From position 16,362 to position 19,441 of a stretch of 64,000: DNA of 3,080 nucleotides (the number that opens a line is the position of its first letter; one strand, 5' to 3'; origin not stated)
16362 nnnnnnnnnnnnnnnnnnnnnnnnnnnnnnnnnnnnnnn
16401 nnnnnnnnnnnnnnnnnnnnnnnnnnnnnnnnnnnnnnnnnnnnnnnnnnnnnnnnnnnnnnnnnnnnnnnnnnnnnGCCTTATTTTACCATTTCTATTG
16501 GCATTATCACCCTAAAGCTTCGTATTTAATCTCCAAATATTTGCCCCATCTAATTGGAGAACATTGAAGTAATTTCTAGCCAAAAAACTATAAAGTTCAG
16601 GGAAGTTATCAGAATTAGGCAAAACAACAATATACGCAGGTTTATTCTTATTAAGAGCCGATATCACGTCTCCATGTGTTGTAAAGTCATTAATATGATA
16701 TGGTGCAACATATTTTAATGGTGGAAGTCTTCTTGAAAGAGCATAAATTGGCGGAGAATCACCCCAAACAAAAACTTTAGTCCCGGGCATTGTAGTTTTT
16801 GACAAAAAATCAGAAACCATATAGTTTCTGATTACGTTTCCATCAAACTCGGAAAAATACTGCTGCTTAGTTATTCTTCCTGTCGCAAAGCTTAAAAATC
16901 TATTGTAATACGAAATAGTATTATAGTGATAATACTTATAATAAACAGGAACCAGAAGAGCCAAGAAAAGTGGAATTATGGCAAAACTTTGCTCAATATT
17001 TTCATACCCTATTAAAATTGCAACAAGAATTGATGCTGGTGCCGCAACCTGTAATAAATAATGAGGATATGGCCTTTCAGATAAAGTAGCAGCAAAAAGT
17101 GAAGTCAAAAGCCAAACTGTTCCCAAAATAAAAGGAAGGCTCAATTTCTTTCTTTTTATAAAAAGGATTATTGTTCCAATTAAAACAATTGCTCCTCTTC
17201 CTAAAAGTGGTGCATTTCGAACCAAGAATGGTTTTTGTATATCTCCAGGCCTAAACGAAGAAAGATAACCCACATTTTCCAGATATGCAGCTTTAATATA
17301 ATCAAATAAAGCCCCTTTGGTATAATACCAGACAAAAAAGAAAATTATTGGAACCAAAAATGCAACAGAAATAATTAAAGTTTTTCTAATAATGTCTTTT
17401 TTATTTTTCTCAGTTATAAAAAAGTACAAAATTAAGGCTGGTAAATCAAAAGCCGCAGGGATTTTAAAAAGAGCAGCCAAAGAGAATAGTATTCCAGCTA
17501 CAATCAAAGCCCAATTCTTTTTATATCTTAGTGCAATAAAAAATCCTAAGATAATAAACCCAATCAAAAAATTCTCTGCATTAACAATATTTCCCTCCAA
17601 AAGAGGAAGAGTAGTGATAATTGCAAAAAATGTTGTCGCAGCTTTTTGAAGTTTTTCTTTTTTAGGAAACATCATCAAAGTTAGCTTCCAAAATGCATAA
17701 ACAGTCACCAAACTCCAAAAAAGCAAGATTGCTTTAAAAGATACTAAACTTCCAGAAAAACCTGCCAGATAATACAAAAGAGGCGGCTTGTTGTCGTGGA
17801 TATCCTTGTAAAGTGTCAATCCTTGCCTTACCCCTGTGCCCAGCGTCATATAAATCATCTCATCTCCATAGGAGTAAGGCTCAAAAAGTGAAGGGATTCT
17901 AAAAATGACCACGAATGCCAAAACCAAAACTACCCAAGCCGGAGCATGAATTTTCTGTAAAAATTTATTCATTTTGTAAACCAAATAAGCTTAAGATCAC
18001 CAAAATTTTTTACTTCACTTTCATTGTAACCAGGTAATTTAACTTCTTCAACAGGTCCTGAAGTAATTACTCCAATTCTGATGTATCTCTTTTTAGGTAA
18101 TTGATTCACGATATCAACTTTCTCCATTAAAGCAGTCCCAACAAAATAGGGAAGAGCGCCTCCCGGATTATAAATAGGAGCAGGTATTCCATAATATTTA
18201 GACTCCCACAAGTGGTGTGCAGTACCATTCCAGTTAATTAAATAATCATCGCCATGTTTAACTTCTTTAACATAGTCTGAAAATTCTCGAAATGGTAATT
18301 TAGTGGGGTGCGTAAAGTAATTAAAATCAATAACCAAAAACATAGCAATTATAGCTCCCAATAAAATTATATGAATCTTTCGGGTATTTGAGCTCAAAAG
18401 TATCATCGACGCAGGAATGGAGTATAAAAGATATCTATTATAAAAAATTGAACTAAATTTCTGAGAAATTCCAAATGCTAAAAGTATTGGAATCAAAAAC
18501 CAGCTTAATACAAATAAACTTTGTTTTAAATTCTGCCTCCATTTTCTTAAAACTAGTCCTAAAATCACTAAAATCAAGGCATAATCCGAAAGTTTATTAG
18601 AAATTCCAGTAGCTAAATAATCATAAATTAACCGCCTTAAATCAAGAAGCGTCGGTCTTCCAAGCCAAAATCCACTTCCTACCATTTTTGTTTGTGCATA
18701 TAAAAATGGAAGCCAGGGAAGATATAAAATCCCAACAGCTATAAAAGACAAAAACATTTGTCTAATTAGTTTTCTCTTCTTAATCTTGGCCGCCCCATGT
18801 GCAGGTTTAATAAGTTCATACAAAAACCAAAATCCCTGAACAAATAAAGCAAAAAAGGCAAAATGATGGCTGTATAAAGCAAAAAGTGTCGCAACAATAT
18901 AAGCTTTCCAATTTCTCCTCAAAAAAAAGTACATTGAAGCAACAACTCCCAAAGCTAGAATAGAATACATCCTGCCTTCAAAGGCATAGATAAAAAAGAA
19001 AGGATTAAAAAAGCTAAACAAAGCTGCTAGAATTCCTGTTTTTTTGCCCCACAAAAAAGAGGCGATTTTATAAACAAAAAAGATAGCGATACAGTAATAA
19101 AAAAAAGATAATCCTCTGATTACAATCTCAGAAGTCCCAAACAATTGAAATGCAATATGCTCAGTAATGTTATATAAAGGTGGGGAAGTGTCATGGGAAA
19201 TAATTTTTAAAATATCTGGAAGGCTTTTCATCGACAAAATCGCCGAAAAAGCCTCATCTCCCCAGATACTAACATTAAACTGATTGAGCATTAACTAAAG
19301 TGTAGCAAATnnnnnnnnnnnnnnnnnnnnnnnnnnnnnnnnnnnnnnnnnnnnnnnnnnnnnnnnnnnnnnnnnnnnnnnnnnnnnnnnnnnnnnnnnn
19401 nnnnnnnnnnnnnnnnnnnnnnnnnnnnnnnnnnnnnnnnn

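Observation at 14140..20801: Polyprenyl-phosphate-sugar donor/GT-C acceptor cluster resembling the mycobacterial DPA-arabinan logic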

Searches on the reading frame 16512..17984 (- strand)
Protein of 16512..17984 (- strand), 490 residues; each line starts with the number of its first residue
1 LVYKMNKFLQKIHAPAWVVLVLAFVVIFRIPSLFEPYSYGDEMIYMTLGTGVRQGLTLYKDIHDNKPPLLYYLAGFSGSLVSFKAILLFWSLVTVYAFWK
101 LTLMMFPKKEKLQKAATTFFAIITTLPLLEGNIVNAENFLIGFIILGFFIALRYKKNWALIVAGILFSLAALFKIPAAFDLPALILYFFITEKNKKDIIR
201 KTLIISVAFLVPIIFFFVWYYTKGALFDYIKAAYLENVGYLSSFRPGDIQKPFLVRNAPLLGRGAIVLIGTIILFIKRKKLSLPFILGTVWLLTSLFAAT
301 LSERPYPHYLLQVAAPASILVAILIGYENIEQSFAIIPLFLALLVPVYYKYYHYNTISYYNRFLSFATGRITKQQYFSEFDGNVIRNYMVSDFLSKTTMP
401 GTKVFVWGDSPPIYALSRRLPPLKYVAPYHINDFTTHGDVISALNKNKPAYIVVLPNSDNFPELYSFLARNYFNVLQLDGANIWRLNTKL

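Call 3: search_protein_families(library=pfam, proteins=[window:16512-17984:-], max_evalue=0.01)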
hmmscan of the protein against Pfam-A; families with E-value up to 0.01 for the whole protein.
window:16512-17984:- (490 aa): 1 family
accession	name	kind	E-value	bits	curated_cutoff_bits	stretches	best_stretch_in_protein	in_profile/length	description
PF13231.12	PMT_2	-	0.00013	22.6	26.1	1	66-219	2-158/160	Dolichyl-phosphate-mannose-protein mannosyltransferase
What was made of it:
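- Checked: GT-C, 16512-17984: PMT_2 is below the cut-off at 22.6 bits (call 3).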

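Call 4: search_protein_families(library=ncbifam, proteins=[window:16512-17984:-], max_evalue=0.01)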
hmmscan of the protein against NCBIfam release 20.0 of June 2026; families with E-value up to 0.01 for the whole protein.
window:16512-17984:- (490 aa): 0 families

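Call 20: search_solved_structures(query=window:16512-17984:-, max_evalue=10)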
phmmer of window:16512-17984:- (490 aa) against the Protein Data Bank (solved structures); distinct sequences matched with E-value up to 10: 0.

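Call 48: find_homologous_proteins(query=window:16512-17984:-, max_evalue=0.00001)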
Query window:16512-17984:- (490 aa): 1840 proteins with E <= 0.00001 among 8000 candidates; the best 120 are listed.
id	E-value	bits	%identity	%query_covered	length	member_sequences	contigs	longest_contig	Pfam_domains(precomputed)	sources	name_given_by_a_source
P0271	0.0e+0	1072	100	99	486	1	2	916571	PF27757.1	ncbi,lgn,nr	ncbi:DUF2029 domain-containing protein [Candidatus Woesebacteria bacterium]|nr:DUF2029 domain-contai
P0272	4.1e-189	647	59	99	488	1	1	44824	-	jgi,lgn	jgi:hypothetical protein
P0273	1.8e-182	626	59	99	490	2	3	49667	PF27757.1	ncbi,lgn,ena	-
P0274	1.1e-181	623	58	93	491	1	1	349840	PF13231.13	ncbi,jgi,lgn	-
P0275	1.2e-177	610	58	99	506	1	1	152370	-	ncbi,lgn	ncbi:MAG TPA: hypothetical protein VF185_00960 [Patescibacteria group bacterium]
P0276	1.6e-177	609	58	98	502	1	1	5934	-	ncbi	-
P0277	1.2e-176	606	57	99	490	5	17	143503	PF27757.1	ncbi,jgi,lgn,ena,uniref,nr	ncbi:hypothetical protein A2210_02685 [Candidatus Woesebacteria bacterium RIFOXYA1_FULL_40_18]|unire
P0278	2.7e-174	599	57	98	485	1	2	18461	PF27757.1,PF13231.13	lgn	-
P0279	1.5e-173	596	57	97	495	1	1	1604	PF27757.1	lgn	-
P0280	2.5e-173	595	55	98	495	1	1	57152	-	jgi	jgi:hypothetical protein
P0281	9.7e-173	593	56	99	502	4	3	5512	PF27757.1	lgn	-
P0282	1.1e-172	593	56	98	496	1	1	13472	-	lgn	-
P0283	8.2e-171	587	55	99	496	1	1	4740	-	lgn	-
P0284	9.0e-171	587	54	97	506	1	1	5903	PF27757.1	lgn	-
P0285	3.3e-170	585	56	98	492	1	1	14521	-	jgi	jgi:hypothetical protein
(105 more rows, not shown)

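Call 61: predict_structure(alignment_id=A3)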
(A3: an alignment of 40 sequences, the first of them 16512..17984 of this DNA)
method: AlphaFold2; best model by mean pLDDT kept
length: 490 residues; sequences in the alignment: 40
mean_pLDDT: 90.2   pTM: 0.89
mean pLDDT of the five models: 90.2, 90.3, 89.9, 88.1, 87.3
residues with pLDDT >= 90: 350; 70-90: 108; 50-70: 30; < 50: 2
segments of 3 or more residues with pLDDT < 50: none
pLDDT, mean of each block of 10 residues (from residue 1): 59 88 93 86 93 94 92 94 94 97 96 97 84 83 97 95 98 92 97 95 97 96 94 73 58 81 93 97 97 93 80 96 93 96 87 73 92 89 89 95 93 95 89 86 94 94 95 95 87
secondary structure, 60 per line:
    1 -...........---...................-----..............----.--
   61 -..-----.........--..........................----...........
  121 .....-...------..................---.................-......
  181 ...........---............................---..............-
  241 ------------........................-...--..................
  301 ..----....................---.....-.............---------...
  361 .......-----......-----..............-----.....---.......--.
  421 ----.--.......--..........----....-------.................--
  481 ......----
elements in order: H2-12 H16-34 H40-53 H69-77 H80-105 H110-125 H136-153 H157-173 H175-191 H195-222 H226-239 H253-276 H283-302 H307-326 H330-334 H336-348 H358-367 H373-378 H384-397 E403-407 H411-417 H428-434 H437-446 E451-454 H462-471 E472-478 E481-486

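Call 64: fold_search(model_id=the predicted structure, library=pdb)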
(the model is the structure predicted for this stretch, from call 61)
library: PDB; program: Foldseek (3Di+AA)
matches with E <= 10: 336; with E <= 0.001: 11
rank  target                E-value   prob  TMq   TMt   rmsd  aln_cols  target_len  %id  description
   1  3wak                  1.9e-06  1.00  0.49  0.31  10.5       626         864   14  Crystal structure of the Archaeoglobus fulgidus oligosaccharyltransferase (O29867_ARCFU) in the apo form (released 2013-10-30)
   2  8b6l_I                2.4e-06  1.00  0.46  0.36  13.3       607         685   12  Subtomogram average of the human Sec61-TRAP-OSTA-translocon (released 2022-12-07)
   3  5f15                  2.5e-06  1.00  0.56  0.51  10.4       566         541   16  Crystal Structure of ArnT from Cupriavidus metallidurans bound to Undecaprenyl phosphate (released 2016-02-17)
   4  3waj                  6.2e-06  1.00  0.45  0.30  12.8       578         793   13  Crystal structure of the Archaeoglobus fulgidus oligosaccharyltransferase (O29867_ARCFU) complex with Zn and sulfate (released 2013-10-30)
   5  5ezm                  8.6e-06  1.00  0.55  0.51  10.4       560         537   14  Crystal Structure of ArnT from Cupriavidus metallidurans in the apo state (released 2016-02-17)
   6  8agb_A                1.1e-05  1.00  0.49  0.39  12.8       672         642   10  Structure of yeast oligosaccharylransferase complex with lipid-linked oligosaccharide bound (released 2022-12-07)
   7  6ezn_F                2.6e-05  1.00  0.49  0.39  13.4       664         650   10  Cryo-EM structure of the yeast oligosaccharyltransferase (OST) complex (released 2018-01-17)
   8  8imx_U                3.4e-04  1.00  0.47  0.53  10.9       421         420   16  Cryo-EM structure of GPI-T with a chimeric GPI-anchored protein (released 2023-08-16)
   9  5ogl_A                4.4e-04  1.00  0.42  0.32  10.7       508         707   12  Structure of bacterial oligosaccharyltransferase PglB in complex with an acceptor peptide and an lipid-linked oligosac (released 2017-10-25)
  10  9i5k_A                4.8e-04  1.00  0.41  0.41   8.8       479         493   11  Structure of the Chaetomium thermophilum Pmt4 homodimer (C2 symmetry) (released 2025-12-24)
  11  6gxc_A                9.1e-04  1.00  0.45  0.34  11.0       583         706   11  Bacterial oligosaccharyltransferase PglB in complex with an inhibitory peptide and a reactive lipid-linked oligosaccha (released 2018-11-14)
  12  9wno_A                1.3e-03  1.00  0.45  0.53  10.4       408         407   17  Cryo-EM structure of Candida glabrata GPI mannosyltransferase I bound to Dol-P-Man (released 2025-12-03)
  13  9s6s_A                1.6e-03  1.00  0.39  0.36  10.2       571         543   13  Ternary cryo-EM structure of human ALG9 with Dol25-PP-GlcNAc2Man6, Dol25-P-Man and Fab (released 2026-03-18)
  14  7wld_U                1.6e-03  1.00  0.44  0.51  12.6       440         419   16  Cryo-EM structure of the human glycosylphosphatidylinositol transamidase complex at 2.53 Angstrom resolution (released 2022-04-27)
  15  6p25_B                3.5e-03  1.00  0.35  0.26   4.7       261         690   16  Structure of S. cerevisiae protein O-mannosyltransferase Pmt1-Pmt2 complex bound to the sugar donor and a peptide acce (released 2019-07-10)
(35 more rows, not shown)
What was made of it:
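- Closest known: Mycobacterial decaprenyl-phosphoarabinose. Different: The GT-C fold matches to AftB and Emb are weaker than those to ArnT and OST (call 64).
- Checked: The AlphaFold2 model has pLDDT 90 and matches AglB, STT3, ArnT, PglB, Pmt4 and AftB (calls 61, 64).
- The top fold hits include oligosaccharyltransferases and PMTs (call 64).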

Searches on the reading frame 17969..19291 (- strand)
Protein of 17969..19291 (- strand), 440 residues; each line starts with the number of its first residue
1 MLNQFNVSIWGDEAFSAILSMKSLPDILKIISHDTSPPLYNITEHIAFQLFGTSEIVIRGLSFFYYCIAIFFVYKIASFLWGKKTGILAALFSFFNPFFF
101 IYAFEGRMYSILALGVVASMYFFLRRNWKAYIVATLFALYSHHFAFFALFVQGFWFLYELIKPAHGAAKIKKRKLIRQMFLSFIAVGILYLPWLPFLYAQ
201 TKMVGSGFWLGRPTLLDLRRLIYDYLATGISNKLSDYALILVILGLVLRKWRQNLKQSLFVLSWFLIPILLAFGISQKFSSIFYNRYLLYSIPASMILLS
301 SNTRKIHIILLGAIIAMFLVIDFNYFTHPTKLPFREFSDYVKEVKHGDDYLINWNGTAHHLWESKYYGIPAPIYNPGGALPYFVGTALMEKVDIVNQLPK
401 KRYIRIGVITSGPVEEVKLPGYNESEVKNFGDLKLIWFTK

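Call 3: search_protein_families(library=pfam, proteins=[window:17969-19291:-], max_evalue=0.01)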
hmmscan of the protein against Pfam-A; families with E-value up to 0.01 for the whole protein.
window:17969-19291:- (440 aa): 2 families
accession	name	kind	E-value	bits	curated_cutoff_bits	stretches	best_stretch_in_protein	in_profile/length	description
PF13231.12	PMT_2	-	6.3e-07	30.2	26.1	1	37-186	3-154/160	Dolichyl-phosphate-mannose-protein mannosyltransferase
PF14897.12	EpsG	-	0.00044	19.9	30.1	1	35-330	45-317/326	EpsG family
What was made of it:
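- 17969..19291 (-): Second GT-C glycosyltransferase, 440 aa, which starts at the WGDE motif with no TM1. PMT_2 scores 30.2 bits against a cut-off of 26.1 (call 3).
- Checked: GT-C, 17969-19291: PMT_2 30.2 bits, above the 26.1 cut-off (call 3).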

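Call 4: search_protein_families(library=ncbifam, proteins=[window:17969-19291:-], max_evalue=0.01)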
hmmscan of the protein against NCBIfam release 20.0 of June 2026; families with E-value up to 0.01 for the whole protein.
window:17969-19291:- (440 aa): 1 family
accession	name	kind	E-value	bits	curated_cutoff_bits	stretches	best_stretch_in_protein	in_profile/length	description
NF052499.1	MnslTaseMT1671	equivalog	2.1e-08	33.1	900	1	8-320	48-366/523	mannosyltransferase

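Call 19: search_solved_structures(query=window:17969-19291:-, max_evalue=10)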
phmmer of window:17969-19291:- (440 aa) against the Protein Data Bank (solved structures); distinct sequences matched with E-value up to 10: 2.
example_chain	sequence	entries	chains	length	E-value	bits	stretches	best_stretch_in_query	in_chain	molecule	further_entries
4zfo_H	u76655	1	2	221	1.5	10.7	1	63-122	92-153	J22.9-xi Fab, Heavy Chain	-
9gp2_H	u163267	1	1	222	1.5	10.7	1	63-122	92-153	Chains: H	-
